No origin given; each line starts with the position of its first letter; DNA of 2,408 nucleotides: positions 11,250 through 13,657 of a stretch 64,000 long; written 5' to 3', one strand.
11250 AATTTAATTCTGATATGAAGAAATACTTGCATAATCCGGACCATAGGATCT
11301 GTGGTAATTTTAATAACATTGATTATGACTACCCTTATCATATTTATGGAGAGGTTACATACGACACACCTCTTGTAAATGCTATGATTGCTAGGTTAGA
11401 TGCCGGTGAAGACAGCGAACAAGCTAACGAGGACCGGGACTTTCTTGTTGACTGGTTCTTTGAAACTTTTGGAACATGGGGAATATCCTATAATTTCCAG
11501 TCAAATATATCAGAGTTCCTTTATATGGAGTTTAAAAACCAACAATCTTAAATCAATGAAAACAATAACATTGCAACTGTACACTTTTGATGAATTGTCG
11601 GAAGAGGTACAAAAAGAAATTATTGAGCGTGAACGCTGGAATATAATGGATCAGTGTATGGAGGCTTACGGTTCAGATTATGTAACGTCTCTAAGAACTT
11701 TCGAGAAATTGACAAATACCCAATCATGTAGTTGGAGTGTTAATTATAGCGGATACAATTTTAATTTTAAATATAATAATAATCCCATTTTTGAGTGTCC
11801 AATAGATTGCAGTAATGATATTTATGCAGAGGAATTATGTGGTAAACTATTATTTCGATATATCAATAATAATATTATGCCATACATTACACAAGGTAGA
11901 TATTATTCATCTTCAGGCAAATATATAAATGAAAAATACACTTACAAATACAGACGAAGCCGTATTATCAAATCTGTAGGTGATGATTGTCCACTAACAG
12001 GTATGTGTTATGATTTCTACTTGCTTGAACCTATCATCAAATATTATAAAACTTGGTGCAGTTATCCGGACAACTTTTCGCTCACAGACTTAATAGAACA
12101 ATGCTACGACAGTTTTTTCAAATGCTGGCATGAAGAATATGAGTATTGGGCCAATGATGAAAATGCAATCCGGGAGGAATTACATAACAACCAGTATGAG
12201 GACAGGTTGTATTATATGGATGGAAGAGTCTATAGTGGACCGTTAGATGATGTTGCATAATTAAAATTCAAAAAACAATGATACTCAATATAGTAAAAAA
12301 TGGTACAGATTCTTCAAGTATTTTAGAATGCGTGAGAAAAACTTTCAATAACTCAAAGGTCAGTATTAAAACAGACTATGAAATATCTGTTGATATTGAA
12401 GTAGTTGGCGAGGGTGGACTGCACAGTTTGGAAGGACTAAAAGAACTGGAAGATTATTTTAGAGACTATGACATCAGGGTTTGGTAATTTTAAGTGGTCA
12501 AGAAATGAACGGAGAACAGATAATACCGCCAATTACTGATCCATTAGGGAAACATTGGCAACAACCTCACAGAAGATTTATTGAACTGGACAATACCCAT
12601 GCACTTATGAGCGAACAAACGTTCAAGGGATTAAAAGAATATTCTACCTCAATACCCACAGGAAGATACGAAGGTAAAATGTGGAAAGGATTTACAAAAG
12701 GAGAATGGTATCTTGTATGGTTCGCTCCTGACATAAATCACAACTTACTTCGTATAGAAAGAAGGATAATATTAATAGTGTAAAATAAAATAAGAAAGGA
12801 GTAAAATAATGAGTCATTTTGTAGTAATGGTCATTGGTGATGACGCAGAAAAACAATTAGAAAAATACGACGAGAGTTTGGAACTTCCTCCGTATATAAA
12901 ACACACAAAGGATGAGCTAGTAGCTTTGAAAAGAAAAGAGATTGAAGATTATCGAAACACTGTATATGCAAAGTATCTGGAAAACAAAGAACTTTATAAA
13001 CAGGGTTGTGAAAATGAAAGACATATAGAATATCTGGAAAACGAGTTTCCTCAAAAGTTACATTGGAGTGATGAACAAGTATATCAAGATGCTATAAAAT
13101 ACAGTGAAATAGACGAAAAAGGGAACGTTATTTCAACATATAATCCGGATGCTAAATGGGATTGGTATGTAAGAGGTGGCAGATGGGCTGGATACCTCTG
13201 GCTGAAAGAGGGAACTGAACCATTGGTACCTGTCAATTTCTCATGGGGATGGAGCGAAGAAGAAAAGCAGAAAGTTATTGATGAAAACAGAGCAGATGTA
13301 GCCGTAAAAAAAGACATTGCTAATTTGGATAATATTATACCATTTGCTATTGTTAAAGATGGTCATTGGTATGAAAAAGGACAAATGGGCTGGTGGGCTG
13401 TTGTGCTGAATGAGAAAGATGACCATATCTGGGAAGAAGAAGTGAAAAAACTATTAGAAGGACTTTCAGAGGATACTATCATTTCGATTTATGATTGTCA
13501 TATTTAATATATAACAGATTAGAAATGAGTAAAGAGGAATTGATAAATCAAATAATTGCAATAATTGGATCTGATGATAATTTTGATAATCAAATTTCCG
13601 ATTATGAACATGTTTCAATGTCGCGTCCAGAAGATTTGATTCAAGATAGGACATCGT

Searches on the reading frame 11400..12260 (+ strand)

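Call 9: search_protein_families(library=pfam, proteins=[window:11400-12260:+], max_evalue=0.01)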
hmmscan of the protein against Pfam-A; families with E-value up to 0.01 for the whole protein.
window:11400-12260:+ (286 aa): 0 families

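Call 10: search_protein_families(library=phrogs, proteins=[window:11400-12260:+], max_evalue=0.001)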
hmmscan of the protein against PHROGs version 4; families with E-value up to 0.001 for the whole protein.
window:11400-12260:+ (286 aa): 1 family
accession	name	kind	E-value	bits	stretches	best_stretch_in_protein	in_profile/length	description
phrog_10310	-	unknown function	5.2e-22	79.7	1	53-278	3-211/212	-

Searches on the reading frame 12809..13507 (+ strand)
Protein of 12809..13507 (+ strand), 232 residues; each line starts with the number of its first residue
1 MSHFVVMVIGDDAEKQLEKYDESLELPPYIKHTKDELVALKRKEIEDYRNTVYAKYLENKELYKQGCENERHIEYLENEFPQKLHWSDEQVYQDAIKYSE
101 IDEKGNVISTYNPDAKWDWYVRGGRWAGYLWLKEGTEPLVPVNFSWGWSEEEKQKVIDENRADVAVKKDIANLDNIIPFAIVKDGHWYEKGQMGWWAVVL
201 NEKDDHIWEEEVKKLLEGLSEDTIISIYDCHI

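Call 66: search_protein_families(library=pfam, proteins=[window:12809-13507:+], max_evalue=0.001)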
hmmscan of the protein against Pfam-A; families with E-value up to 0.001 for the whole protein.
window:12809-13507:+ (232 aa): 0 families

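Call 67: search_protein_families(library=phrogs, proteins=[window:12809-13507:+], max_evalue=0.0001)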
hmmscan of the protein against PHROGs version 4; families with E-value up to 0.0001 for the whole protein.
window:12809-13507:+ (232 aa): 1 family
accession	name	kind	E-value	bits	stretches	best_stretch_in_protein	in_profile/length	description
phrog_10079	-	unknown function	5e-28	99.5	2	175-232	287-344/344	-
